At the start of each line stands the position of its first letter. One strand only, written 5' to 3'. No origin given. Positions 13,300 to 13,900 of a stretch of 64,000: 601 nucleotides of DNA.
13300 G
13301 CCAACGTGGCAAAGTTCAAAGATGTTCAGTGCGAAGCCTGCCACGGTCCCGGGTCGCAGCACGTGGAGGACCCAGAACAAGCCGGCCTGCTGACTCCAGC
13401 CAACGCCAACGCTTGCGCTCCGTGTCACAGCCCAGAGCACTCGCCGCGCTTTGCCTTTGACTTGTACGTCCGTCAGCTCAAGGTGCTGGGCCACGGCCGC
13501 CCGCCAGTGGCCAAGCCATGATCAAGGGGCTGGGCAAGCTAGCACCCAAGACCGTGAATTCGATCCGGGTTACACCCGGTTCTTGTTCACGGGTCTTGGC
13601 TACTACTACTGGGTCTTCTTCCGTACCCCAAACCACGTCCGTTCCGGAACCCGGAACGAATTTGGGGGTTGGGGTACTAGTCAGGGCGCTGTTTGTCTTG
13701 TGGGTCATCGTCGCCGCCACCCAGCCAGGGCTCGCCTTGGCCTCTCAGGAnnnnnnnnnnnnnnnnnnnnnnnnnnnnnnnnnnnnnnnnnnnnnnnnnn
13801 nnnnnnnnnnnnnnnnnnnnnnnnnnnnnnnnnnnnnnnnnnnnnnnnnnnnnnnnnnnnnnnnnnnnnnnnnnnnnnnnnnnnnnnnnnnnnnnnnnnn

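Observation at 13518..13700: A ~150 nt conserved element occurs twice in this window, in opposite orientations, both times filling an intergenic gap (copy A 13522-13665; copy B ~58420-58585)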

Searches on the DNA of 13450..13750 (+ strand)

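Call 54: search_rna_families(source=window, start=13450, end=13750, threshold=evalue, max_evalue=10)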
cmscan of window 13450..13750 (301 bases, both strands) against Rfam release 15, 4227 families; matches with E-value up to 10: 2.
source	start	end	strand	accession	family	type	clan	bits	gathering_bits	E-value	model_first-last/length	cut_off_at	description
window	13545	13600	+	RF03908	MIR6459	Gene; miRNA;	-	12.7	100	9.5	1-87/87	no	MIR6459 microRNA precursor family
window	13494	13516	+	RF02806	PyrR208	Gene; snRNA; snoRNA; HACA-box;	-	11.6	64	7.4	1-60/60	no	Pyrobaculum sRNA 208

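Call 56: build_rna_model(alignment_id=A2)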
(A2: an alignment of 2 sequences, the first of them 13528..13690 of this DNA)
Model R1 built from alignment A2 (2 sequences, 163 columns); structure: RNAalifold consensus.
model positions 163; base pairs 35; branch points 2; effective number of sequences 1.07; information 0.589 bits per position. Calibrated on 0.2 Mb of random sequence (short: E-values are rough).
structure used (alignment columns):
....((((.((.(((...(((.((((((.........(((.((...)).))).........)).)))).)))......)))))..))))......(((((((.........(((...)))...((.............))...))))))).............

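Call 57: search_with_rna_model(model_id=R1, source=window, filters=off, max_evalue=10)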
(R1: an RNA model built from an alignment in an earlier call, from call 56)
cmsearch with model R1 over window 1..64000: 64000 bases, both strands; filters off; matches with E-value up to 10: 28.
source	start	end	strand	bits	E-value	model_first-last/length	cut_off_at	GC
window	13528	13690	+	192.8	1.4e-47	1-163/163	no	0.58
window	58402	58564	-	192.1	2e-47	1-163/163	no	0.63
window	23007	23110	+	35.6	1e-07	1-163/163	no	0.52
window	13540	13602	-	30.3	2.2e-06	16-78/163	no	0.54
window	13610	13726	-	29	4.6e-06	1-163/163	no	0.61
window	58473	58586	+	17.1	0.005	1-163/163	no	0.62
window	18347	18437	-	11.7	0.11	1-163/163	no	0.68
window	10625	10762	+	8.9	0.59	1-163/163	no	0.65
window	6223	6301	+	8.6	0.72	1-163/163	no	0.68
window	6569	6670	+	8.1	0.97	1-163/163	no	0.7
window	45978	46044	-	6.2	2.9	1-163/163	no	0.7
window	24548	24612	-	6.1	3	1-163/163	no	0.69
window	6616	6696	-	5.9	3.3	1-163/163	no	0.67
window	18182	18242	-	5.8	3.6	1-163/163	no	0.61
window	36244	36352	-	5.5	4.3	1-163/163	no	0.69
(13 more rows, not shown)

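Call 60: search_with_rna_model(model_id=R1, sources=[L005, L006, L007, L008, L009, L012, L014, L015, L016, L017, L018, L019, L020, L021, L022, L023, L024, L025, L026, L027, L028, L029, L030, L031, L032, L033, L034, L035, L036, L037, L038, L039, L040, L041, L042, L043, L044, L045, L071, L078, L085], max_evalue=1)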
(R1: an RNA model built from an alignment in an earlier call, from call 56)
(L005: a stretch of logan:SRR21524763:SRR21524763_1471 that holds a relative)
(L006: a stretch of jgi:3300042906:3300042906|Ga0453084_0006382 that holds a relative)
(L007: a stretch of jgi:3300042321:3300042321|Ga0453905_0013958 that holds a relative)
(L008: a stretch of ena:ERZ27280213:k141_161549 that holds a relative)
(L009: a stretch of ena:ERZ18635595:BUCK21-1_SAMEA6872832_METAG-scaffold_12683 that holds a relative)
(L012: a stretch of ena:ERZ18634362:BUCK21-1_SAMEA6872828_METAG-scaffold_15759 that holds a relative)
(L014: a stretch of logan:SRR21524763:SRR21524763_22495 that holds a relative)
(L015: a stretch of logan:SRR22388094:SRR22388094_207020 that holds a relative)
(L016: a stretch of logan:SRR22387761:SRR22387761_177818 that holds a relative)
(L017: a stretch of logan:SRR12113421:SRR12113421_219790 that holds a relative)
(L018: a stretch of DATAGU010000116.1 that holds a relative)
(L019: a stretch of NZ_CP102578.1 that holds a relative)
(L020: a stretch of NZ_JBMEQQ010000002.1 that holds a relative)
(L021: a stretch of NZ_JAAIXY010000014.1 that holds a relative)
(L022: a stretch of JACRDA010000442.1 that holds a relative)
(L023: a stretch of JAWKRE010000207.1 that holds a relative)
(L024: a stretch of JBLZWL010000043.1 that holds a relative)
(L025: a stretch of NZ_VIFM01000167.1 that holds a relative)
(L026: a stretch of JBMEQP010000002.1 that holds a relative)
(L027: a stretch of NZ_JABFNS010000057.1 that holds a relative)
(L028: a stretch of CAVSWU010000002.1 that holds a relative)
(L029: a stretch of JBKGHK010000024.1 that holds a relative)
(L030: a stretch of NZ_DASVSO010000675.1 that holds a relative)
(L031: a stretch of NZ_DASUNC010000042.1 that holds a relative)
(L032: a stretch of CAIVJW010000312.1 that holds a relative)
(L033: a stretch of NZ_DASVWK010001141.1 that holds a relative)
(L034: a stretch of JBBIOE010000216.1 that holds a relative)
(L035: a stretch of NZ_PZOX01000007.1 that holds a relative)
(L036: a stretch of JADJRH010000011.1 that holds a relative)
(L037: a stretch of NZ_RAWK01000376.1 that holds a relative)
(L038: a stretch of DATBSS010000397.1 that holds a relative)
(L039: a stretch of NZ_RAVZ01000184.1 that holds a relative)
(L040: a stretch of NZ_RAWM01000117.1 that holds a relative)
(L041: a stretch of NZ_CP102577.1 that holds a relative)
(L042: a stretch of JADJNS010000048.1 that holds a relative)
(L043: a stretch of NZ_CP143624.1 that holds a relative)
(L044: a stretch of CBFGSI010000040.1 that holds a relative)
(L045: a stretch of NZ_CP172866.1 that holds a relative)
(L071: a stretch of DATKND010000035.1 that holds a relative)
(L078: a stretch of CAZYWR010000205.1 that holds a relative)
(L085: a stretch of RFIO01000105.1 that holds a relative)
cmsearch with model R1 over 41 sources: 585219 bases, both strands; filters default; matches with E-value up to 1: 0.
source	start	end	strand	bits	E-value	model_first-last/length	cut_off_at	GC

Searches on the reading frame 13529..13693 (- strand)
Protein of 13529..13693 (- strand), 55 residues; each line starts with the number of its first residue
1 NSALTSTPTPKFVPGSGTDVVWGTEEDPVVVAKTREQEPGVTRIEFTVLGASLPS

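Call 63: search_protein_representatives(alignment_id=A4)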
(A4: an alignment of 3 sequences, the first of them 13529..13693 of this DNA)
Query: 3 sequences, 55 profile positions. Proteins with E-value up to 0.001 (for the whole library): 11; up to 1e-10: 6; up to 1e-30: 1. The best 11 are listed.
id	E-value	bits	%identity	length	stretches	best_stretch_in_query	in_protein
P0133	1.2e-34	134.1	-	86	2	5-52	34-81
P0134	1.1e-23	99.1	-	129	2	5-45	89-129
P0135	5.3e-23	96.8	-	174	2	6-44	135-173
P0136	4.3e-22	93.9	-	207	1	6-52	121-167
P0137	1.5e-19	85.8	-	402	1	4-52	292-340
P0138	2.4e-16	75.5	-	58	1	5-54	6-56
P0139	1.3e-10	57.1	-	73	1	21-52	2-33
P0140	3.0e-10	56.0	-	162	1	6-52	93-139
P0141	3.0e-06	43.2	-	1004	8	2-26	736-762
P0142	1.3e-05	41.1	-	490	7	20-41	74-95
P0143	1.4e-04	37.9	-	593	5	31-50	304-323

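Call 65: find_encoding_contigs(protein=P0133, flank=10000, max_places=10)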
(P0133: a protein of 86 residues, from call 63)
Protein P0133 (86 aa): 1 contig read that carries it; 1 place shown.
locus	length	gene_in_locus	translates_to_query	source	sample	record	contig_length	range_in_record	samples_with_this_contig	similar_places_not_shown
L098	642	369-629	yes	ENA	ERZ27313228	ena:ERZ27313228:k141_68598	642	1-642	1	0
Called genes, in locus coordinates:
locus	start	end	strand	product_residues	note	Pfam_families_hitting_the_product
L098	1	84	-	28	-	?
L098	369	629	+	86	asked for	-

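Call 66: list_cluster_members(proteins=[P0134, P0135, P0136, P0137, P0138, P0139, P0140, P0133])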
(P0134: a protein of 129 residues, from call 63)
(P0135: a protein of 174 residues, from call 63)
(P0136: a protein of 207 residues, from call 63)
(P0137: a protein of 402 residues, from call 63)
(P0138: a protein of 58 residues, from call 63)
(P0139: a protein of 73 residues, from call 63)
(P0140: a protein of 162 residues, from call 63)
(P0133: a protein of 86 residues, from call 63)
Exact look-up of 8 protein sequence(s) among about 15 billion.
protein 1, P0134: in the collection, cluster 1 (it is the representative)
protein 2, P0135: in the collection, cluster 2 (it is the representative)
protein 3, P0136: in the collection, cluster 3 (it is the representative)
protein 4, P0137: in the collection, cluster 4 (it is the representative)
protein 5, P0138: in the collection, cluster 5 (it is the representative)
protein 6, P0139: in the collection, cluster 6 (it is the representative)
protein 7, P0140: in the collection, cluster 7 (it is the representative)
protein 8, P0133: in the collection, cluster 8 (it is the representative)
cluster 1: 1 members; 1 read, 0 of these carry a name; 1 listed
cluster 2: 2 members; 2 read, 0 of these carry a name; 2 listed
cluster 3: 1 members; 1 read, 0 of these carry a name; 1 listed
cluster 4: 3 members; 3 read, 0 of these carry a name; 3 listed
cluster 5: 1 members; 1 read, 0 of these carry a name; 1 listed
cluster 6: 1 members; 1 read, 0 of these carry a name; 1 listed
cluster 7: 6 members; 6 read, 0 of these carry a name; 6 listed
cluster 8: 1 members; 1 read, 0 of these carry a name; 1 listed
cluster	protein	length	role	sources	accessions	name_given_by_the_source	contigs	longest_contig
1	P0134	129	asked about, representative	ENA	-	-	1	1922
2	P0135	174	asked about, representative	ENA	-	-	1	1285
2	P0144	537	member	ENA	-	-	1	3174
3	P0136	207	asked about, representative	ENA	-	-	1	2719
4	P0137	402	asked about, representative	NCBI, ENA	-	-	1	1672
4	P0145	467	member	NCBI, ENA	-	-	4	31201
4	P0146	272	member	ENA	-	-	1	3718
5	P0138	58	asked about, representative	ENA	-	-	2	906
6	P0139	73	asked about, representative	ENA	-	-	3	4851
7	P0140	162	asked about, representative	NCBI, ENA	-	-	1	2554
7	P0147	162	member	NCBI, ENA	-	-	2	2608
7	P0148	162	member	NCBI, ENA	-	-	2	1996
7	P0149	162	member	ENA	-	-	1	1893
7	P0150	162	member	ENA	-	-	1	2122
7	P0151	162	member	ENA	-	-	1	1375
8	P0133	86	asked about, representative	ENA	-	-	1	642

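Call 67: find_encoding_contigs(protein=P0145, flank=10000, max_places=10)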
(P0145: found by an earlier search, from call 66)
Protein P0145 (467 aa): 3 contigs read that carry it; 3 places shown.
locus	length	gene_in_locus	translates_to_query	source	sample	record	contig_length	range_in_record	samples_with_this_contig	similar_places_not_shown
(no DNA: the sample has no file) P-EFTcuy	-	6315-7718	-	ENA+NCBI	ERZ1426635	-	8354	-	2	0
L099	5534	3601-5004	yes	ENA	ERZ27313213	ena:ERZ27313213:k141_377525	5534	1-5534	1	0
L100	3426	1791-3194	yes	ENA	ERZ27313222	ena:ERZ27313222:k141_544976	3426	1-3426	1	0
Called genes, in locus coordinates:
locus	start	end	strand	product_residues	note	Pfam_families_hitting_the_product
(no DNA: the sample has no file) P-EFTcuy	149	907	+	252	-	-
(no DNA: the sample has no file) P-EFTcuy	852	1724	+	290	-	-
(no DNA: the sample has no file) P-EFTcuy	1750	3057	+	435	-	-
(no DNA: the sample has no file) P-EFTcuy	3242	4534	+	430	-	PF01546:Peptidase_M20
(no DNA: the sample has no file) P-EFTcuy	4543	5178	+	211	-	-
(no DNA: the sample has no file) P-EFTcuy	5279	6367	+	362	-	PF08238:Sel1 (faint)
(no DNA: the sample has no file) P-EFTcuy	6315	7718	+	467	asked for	PF12770:CHAT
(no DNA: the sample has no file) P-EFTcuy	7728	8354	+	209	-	?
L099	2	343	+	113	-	?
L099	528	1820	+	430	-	PF01546:Peptidase_M20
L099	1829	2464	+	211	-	-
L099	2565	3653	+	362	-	PF08238:Sel1 (faint)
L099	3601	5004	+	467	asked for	PF12770:CHAT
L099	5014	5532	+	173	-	?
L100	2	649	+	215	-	?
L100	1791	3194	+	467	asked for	PF12770:CHAT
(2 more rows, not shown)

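Call 72: find_encoding_contigs(protein=P0134, flank=10000, max_places=10)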
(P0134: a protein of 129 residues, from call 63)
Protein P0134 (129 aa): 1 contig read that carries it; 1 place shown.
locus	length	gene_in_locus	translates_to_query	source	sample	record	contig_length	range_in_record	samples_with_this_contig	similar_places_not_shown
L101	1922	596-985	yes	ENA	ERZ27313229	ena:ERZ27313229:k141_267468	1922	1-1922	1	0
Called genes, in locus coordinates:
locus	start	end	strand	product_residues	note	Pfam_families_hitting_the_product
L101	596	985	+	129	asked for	-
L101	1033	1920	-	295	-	?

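Call 73: find_encoding_contigs(protein=P0139, flank=10000, max_places=10)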
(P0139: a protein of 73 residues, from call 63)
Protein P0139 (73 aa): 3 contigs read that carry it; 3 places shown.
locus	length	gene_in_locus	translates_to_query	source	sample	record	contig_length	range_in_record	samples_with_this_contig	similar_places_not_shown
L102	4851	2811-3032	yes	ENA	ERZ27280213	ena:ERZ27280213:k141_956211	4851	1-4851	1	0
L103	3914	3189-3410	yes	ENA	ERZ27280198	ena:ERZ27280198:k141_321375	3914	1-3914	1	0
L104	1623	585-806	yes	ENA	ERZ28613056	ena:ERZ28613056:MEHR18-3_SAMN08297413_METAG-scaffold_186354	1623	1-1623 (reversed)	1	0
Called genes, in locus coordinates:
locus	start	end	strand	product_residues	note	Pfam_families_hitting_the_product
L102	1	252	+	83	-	?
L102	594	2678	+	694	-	PF22352:K319L-like_PKD (faint)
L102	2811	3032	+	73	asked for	-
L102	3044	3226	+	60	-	-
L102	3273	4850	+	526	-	?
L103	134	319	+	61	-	-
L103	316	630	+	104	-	-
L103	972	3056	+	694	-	PF22352:K319L-like_PKD (faint)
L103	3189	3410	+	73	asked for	-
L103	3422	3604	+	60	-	-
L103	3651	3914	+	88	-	?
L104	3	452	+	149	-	?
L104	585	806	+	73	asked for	-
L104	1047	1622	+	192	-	?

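Call 76: search_protein_families(library=pfam, proteins=[P0145, P0137, P0146, P0144], max_evalue=0.01)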
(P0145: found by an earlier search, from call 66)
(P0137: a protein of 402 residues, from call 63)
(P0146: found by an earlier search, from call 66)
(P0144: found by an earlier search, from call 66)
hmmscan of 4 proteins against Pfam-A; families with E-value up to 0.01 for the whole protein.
P0145 (467 aa): 1 family
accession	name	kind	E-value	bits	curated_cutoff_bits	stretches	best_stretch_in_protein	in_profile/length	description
PF12770.12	CHAT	-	2.2e-10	40.9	24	1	195-271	2-80/289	CHAT domain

P0137 (402 aa): 1 family
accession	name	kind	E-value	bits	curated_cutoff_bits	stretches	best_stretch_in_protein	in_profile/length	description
PF12770.12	CHAT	-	1.9e-10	41.1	24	1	130-206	2-80/289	CHAT domain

P0146 (272 aa): 1 family
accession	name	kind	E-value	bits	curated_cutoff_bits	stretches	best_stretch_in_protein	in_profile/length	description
PF12770.12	CHAT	-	1.3e-10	41.7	24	1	181-256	2-79/289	CHAT domain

P0144 (537 aa): 1 family
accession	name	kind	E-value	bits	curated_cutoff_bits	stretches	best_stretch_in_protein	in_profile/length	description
PF13174.12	TPR_6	-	0.002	19.1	26.3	0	238-262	2-26/33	Tetratricopeptide repeat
